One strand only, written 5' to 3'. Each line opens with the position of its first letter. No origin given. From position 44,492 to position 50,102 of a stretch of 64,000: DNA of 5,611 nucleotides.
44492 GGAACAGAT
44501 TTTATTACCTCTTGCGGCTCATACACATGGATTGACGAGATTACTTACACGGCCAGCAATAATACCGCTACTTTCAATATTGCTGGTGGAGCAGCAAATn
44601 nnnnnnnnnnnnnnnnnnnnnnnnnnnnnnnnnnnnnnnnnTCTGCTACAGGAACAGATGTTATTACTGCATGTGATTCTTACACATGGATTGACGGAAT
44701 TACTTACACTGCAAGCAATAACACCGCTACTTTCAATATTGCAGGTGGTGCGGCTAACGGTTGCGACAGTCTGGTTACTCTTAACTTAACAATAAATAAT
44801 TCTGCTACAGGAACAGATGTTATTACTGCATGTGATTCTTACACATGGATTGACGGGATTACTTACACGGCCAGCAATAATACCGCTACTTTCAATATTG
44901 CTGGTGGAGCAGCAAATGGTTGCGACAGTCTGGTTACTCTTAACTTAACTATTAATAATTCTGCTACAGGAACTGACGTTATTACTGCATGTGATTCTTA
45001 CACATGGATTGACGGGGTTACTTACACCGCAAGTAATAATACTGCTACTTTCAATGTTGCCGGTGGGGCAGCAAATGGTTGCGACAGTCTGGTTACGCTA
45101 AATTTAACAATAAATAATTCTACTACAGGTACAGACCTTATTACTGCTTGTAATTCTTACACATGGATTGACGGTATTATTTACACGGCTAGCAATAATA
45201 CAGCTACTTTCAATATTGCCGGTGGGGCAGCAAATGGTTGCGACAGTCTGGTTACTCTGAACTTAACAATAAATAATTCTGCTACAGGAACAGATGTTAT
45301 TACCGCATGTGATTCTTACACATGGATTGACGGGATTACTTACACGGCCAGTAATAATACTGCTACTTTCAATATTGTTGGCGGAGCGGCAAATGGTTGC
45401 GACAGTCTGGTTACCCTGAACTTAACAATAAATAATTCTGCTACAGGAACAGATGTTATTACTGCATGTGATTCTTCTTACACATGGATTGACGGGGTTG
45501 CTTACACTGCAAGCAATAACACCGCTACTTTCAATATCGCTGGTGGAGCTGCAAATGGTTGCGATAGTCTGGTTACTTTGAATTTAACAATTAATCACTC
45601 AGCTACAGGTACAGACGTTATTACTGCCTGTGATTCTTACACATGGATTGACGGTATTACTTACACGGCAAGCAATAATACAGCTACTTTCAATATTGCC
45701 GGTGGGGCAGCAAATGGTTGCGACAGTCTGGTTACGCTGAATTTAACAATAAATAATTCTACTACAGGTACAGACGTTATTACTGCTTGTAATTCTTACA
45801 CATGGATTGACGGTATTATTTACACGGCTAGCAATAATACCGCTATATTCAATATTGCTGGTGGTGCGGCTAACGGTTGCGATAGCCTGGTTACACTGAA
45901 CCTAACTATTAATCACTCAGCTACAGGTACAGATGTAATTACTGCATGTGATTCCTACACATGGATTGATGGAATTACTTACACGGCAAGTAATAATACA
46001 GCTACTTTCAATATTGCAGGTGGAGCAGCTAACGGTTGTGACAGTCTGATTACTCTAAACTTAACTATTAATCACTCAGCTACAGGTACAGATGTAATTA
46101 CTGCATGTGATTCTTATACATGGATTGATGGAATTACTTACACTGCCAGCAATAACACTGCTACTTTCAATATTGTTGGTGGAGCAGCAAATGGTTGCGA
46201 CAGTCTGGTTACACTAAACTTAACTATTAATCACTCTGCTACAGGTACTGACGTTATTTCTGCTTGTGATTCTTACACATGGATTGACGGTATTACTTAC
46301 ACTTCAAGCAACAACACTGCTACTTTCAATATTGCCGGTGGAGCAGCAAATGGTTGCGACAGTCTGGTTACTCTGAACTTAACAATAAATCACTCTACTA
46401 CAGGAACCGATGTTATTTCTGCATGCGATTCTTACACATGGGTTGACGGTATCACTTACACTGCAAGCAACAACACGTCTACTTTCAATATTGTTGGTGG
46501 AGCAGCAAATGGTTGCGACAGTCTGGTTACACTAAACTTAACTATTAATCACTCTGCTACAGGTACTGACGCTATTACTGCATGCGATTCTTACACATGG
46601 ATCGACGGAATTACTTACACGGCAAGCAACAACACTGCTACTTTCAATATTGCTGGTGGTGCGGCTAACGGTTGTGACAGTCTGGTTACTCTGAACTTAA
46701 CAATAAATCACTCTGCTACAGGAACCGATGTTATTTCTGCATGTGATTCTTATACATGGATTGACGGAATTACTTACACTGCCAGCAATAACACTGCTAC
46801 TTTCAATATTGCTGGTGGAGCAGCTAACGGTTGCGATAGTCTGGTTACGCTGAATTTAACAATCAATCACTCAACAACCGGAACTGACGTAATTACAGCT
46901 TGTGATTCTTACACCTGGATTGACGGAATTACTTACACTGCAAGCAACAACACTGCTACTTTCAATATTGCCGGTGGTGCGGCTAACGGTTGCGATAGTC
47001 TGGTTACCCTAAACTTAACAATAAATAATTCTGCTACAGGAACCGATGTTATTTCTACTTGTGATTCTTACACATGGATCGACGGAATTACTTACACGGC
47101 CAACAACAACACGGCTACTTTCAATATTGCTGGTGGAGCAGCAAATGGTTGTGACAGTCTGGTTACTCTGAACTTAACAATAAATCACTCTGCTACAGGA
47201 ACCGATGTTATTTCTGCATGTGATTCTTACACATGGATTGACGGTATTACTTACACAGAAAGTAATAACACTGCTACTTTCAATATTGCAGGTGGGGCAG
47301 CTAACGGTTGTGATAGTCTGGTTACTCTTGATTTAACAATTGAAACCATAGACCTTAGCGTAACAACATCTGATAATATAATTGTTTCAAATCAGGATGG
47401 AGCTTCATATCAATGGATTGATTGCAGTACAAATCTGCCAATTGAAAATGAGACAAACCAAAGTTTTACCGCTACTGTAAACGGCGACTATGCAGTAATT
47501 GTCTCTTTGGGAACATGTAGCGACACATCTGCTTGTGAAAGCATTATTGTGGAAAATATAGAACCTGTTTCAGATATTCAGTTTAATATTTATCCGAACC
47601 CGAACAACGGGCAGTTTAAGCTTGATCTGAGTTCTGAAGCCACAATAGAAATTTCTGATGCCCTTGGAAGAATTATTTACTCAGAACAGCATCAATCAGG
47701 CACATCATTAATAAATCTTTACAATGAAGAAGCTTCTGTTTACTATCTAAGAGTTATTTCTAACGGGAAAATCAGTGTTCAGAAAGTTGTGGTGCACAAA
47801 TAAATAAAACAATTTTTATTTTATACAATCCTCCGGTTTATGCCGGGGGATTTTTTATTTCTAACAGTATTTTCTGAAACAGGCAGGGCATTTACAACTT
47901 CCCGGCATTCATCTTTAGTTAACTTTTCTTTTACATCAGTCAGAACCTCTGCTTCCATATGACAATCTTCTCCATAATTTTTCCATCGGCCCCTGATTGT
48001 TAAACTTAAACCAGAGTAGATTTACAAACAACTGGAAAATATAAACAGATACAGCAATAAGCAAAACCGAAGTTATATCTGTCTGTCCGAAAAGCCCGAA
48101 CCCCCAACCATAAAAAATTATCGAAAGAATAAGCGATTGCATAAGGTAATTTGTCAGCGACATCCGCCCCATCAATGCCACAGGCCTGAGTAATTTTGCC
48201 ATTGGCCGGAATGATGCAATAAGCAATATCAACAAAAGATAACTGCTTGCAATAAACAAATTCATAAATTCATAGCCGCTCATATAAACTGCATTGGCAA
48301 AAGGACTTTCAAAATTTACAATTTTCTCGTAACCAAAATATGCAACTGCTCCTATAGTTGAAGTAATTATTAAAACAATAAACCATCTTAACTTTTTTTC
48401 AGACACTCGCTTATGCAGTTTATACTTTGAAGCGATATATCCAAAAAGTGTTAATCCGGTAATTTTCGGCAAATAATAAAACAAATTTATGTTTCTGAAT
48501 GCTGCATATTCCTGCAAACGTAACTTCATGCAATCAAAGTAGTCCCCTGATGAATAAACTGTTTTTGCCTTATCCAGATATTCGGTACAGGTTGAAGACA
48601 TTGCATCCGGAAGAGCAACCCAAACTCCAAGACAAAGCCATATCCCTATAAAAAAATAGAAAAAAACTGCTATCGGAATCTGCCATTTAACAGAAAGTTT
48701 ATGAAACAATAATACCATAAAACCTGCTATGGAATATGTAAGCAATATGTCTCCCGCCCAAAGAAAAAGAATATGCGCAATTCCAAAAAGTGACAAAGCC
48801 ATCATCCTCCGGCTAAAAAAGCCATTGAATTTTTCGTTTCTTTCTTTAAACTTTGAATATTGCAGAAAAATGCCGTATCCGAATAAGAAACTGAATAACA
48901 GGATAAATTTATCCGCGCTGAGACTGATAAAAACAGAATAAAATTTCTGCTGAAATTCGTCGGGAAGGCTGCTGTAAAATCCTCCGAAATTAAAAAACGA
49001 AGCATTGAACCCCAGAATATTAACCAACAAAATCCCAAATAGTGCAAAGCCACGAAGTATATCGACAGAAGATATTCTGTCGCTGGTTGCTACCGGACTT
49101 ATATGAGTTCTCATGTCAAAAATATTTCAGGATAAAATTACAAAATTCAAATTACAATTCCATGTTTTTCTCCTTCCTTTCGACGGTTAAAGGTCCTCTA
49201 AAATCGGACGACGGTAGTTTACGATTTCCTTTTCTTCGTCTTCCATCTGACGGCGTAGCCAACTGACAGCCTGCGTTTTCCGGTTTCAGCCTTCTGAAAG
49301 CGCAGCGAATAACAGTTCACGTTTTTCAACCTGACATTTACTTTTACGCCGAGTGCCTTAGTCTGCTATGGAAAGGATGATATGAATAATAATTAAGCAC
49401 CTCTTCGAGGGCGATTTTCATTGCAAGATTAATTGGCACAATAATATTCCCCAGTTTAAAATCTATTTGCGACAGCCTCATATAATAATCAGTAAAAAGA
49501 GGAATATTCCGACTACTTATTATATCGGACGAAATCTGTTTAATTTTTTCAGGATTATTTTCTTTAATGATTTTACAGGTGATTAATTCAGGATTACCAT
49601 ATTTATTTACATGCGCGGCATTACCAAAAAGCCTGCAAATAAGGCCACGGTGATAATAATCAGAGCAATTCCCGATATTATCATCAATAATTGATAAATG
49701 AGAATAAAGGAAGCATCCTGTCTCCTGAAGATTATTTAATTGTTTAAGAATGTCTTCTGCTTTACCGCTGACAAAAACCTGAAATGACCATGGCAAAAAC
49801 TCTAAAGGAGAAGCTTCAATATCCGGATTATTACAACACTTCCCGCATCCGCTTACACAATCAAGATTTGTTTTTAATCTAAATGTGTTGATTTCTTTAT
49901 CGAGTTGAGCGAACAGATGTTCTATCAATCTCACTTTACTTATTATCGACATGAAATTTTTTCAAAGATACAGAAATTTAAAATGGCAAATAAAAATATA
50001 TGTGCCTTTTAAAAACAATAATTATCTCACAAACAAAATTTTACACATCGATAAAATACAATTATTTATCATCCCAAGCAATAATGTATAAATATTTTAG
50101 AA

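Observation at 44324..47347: A 3-kb array of 19 tandem 159-bp coding repeats whose units differ almost only at synonymous sites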

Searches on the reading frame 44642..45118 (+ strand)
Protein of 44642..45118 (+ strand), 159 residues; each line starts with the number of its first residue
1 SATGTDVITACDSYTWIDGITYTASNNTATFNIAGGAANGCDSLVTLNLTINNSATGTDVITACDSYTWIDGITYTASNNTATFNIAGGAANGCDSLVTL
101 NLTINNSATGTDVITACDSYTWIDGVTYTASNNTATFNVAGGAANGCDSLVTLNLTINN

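Call 46: predict_structure(alignment_id=A1)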
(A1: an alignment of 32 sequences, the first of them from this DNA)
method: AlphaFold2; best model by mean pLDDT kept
length: 159 residues; sequences in the alignment: 32
mean_pLDDT: 84.7   pTM: 0.54
mean pLDDT of the five models: 84.7, 83.8, 83.3, 82.2, 81.9
residues with pLDDT >= 90: 49; 70-90: 95; 50-70: 15; < 50: 0
segments of 3 or more residues with pLDDT < 50: none
pLDDT, mean of each block of 10 residues (from residue 1): 82 89 84 68 85 86 90 89 81 82 87 92 91 85 74 90
secondary structure, 60 per line:
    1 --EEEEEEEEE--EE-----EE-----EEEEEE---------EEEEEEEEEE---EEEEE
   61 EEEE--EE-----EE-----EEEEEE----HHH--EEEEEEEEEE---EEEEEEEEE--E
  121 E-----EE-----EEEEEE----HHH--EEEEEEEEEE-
elements in order: E3-11 E28-33 E43-52 E56-64 E81-86 E96-105 E109-117 E134-139 E149-158

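Call 49: fold_search(model_id=the predicted structure, library=pdb)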
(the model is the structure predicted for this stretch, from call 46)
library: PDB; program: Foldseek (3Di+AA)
matches with E <= 10: 414; with E <= 0.001: 0
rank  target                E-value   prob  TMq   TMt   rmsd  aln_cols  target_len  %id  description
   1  5jde_B                3.7e-03  0.51  0.24  0.17  12.9       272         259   11  Crystal structure of I9-I11 tandem from titin (P1) (released 2016-09-14)
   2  6vfr_A                4.0e-03  0.35  0.17  0.09  14.5       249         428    6  Crystal structure of human protocadherin 18 EC1-EC4 (released 2020-03-11)
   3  8egx_A                4.5e-03  0.44  0.19  0.08  15.5       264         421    8  Complex of Fat4(EC1-4) bound to Dchs1(EC1-4) (released 2023-02-22)
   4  4zps                  7.6e-03  0.47  0.19  0.12  13.6       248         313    9  Crystal Structure of Protocadherin Gamma A8 EC1-3 (released 2015-10-28)
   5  5irb_B                9.6e-03  0.44  0.24  0.16  12.0       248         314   13  Structural insight into host cell surface retention of a 1.5-MDa bacterial ice-binding adhesin (released 2017-07-19)
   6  6vft_A                9.6e-03  0.44  0.21  0.11  13.2       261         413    8  Crystal structure of human delta protocadherin 17 EC1-EC4 (released 2020-03-11)
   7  5jdd                  9.6e-03  0.28  0.21  0.16  14.6       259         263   10  Crystal structure of I9-I11 tandem from titin (P212121) (released 2016-09-14)
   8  5k6z_A                1.1e-02  0.57  0.22  0.13  20.6       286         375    6  Sidekick chimera containing sidekick-2 immunoglobulin domains 1-2 and sidekick-1 immunoglobulin domains 3-4 (released 2016-09-28)
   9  4x83_A                1.2e-02  0.47  0.22  0.12  22.7       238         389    7  Crystal structure of Dscam1 isoform 7.44, N-terminal four Ig domains (released 2015-12-16)
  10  4x83_D                1.2e-02  0.23  0.18  0.09  22.9       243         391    6  Crystal structure of Dscam1 isoform 7.44, N-terminal four Ig domains (released 2015-12-16)
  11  4hmc                  1.3e-02  0.20  0.17  0.07  16.7       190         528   11  Crystal structure of cold-adapted chitinase from Moritella marina (released 2013-05-01)
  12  5k6z_B                1.6e-02  0.47  0.23  0.13  21.2       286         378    7  Sidekick chimera containing sidekick-2 immunoglobulin domains 1-2 and sidekick-1 immunoglobulin domains 3-4 (released 2016-09-28)
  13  6vfu_B                1.6e-02  0.38  0.21  0.10  14.4       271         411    7  Crystal structure of human protocadherin 19 EC1-EC4 (released 2020-03-11)
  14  5xx0_A                1.6e-02  0.21  0.17  0.10  20.3       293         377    8  Crystal structure of the four N-terminal immunoglogulin domains of Sidekick-2 protein (released 2018-08-29)
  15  5dzy_B                1.7e-02  0.33  0.19  0.11  13.8       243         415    7  Protocadherin beta 8 extracellular cadherin domains 1-4 (released 2016-05-04)
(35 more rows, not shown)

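Call 56: search_protein_families(library=pfam, alignment_id=A1, max_evalue=0.1)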
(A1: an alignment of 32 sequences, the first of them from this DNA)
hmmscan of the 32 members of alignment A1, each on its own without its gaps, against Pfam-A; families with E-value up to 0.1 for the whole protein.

A. member 1, seq(159 aa): 8 families
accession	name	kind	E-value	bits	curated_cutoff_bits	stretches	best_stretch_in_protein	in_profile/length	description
PF19921.4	bpX5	-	4.7e-05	23.5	27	0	113-135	52-74/135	MoxR-vWA-beta-propeller ternary system domain bpX5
PF14558.11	TRP_N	-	0.00027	21.7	27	0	20-64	22-66/137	ML-like domain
PF07150.16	DUF1390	-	0.0018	18.5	24.7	0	20-70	51-101/226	Protein of unknown function (DUF1390)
PF03893.22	Lipase3_N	-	0.0057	17.1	22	0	61-94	7-45/76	Lipase 3 N-terminal region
PF18202.7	TQ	-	0.017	16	23.8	0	106-141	9-44/127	T-Q ester bond containing domain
PF12799.13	LRR_4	-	0.03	15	27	0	39-53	20-34/44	Leucine Rich repeats (2 copies)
PF13855.12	LRR_8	-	0.052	13.8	27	0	30-53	13-36/61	Leucine rich repeat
PF16249.12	DUF4906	-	0.088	13.4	27.7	0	115-140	39-64/73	Domain of unknown function (DUF4906)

B. families by the number of members that match (of 32 scanned): 56 families (the first 25 are shown)
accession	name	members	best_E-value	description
PF19921.4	bpX5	12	4.7e-05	MoxR-vWA-beta-propeller ternary system domain bpX5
PF05034.18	MAAL_N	4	0.0005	Methylaspartate ammonia-lyase N-terminus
PF19081.6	Ig_7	3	4.3e-07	Ig-like domain CHU_C associated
PF00129.23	MHC_I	3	0.00014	Class I Histocompatibility antigen, domains alpha 1 and 2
PF25401.1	PH_27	3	0.00075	Kinetoplastid PH-like domain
PF07150.16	DUF1390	3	0.0018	Protein of unknown function (DUF1390)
PF25558.1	DUF7930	2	7.1e-06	Domain of unknown function (DUF7930)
PF07038.16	Circovir2_Orf4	2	0.00025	Circovirus 2, anti-apoptotic ORF4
PF22012.2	TSLPR_D1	2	0.0043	Cytokine receptor-like factor 2, domain 1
PF19436.4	ACS_CODH_B_C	2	0.0067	ACS/CODH beta subunit C-terminal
PF07024.18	ImpE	2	0.0082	ImpE protein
PF06206.17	CpeT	2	0.012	CpeT/CpcT family (DUF1001)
PF17615.7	C166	1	0.00015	Family of unknown function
PF23673.1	DUF7154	1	0.00022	Domain of unknown function (DUF7154)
PF18781.7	Phage_spike_2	1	0.00025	Phage spike trimer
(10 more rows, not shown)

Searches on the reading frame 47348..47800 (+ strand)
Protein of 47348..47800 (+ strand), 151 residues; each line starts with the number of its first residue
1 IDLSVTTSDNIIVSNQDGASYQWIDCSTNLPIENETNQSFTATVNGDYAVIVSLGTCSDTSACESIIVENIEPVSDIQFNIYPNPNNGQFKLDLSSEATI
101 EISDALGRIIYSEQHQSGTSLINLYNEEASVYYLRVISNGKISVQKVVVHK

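Call 66: search_solved_structures(query=window:47348-47800:+, max_evalue=0.1)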
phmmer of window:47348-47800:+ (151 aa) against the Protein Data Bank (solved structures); distinct sequences matched with E-value up to 0.1: 3.
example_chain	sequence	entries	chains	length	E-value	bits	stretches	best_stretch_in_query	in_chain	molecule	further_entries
7pzj_A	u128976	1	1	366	0.0011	22.7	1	75-137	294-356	Lipase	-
8glk_D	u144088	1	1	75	0.0012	22.6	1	80-149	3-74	Endonuclease I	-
5jvk_A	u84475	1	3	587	0.039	17.7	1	43-146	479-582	Uncharacterized protein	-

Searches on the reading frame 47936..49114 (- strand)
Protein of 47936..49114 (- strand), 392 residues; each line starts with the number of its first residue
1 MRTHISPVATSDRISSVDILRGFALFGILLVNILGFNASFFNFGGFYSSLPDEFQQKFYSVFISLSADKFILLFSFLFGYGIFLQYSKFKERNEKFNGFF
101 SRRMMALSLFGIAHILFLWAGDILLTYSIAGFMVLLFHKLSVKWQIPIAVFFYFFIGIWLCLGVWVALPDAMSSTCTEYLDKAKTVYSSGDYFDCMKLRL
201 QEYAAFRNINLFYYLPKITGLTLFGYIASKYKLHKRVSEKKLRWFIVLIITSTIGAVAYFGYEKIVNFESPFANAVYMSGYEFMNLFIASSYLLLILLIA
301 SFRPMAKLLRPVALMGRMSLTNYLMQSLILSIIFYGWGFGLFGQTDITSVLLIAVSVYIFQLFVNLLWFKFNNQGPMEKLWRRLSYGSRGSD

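Call 44: search_protein_families(library=pfam, proteins=[window:47936-49114:-], max_evalue=0.00001)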
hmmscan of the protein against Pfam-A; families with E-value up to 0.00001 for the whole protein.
window:47936-49114:- (392 aa): 1 family
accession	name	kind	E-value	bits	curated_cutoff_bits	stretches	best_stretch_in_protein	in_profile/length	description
PF04235.18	DUF418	-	7.6e-37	127.2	23.6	1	231-387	4-162/163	Protein of unknown function (DUF418)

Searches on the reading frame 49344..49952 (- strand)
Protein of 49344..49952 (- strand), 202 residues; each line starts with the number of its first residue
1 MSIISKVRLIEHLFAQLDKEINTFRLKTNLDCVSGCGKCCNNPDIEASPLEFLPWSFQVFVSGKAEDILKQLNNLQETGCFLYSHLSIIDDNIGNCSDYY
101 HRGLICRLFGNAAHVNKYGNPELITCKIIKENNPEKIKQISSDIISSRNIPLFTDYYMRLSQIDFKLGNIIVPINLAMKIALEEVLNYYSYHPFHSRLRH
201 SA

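Call 44: search_protein_families(library=pfam, proteins=[window:49344-49952:-], max_evalue=0.00001)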
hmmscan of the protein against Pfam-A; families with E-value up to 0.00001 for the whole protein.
window:49344-49952:- (202 aa): 1 family
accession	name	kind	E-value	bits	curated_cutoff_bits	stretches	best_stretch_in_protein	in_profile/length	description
PF03692.20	CxxCxxCC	-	8.8e-06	26.8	23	0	32-112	2-72/85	Putative zinc- or iron-chelating domain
